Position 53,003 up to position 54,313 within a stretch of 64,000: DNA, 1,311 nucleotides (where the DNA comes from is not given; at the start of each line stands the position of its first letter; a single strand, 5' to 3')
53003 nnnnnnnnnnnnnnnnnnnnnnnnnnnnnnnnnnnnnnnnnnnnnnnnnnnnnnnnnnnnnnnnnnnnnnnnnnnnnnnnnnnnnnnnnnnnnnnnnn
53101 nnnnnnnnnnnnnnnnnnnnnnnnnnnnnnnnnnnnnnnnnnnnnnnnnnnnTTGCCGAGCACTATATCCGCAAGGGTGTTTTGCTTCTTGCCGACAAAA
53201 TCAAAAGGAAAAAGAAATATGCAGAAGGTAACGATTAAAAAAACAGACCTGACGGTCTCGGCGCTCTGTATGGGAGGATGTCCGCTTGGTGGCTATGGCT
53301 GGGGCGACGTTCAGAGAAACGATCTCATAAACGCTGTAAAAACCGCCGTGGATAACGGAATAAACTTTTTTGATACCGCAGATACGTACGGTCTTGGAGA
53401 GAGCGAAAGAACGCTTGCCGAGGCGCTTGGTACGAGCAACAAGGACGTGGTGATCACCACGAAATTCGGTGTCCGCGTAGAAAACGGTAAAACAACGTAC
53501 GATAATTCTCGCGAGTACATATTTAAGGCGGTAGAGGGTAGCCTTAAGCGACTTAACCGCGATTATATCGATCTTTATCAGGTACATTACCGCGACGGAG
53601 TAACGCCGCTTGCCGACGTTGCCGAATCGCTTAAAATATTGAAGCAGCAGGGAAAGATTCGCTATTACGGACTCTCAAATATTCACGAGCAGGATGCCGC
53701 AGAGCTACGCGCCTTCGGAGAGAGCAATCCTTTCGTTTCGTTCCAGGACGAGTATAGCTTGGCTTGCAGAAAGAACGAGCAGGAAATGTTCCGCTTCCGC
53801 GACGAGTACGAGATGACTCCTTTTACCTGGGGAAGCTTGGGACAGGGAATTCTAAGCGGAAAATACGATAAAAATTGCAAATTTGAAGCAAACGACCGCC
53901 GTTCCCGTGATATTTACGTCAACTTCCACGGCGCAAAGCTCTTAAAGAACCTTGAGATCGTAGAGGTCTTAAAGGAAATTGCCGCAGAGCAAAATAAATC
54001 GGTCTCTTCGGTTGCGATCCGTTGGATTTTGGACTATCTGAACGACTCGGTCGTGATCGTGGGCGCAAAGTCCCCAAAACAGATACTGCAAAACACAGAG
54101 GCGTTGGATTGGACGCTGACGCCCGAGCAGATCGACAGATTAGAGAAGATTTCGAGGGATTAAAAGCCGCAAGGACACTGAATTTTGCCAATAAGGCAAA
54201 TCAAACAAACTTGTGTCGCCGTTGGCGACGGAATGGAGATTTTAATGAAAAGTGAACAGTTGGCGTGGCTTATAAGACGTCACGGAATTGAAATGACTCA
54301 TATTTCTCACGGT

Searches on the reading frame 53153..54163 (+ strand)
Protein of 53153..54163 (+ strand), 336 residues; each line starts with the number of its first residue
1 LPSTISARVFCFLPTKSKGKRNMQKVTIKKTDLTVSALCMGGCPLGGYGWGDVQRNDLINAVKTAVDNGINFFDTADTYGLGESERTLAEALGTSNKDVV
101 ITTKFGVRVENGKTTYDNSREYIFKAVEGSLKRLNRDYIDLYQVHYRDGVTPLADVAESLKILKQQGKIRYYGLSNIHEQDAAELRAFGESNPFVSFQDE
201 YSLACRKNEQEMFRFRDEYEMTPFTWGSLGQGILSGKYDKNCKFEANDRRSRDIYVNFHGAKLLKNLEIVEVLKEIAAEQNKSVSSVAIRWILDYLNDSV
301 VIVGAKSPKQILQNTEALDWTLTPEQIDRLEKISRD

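Call 41: search_protein_families(library=pfam, proteins=[window:53153-54163:+], max_evalue=0.001)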
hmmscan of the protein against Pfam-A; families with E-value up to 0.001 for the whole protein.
window:53153-54163:+ (336 aa): 1 family
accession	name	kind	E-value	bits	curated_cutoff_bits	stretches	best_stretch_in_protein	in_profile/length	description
PF00248.27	Aldo_ket_red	-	7.7e-66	222.6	24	1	38-334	2-290/291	Aldo/keto reductase family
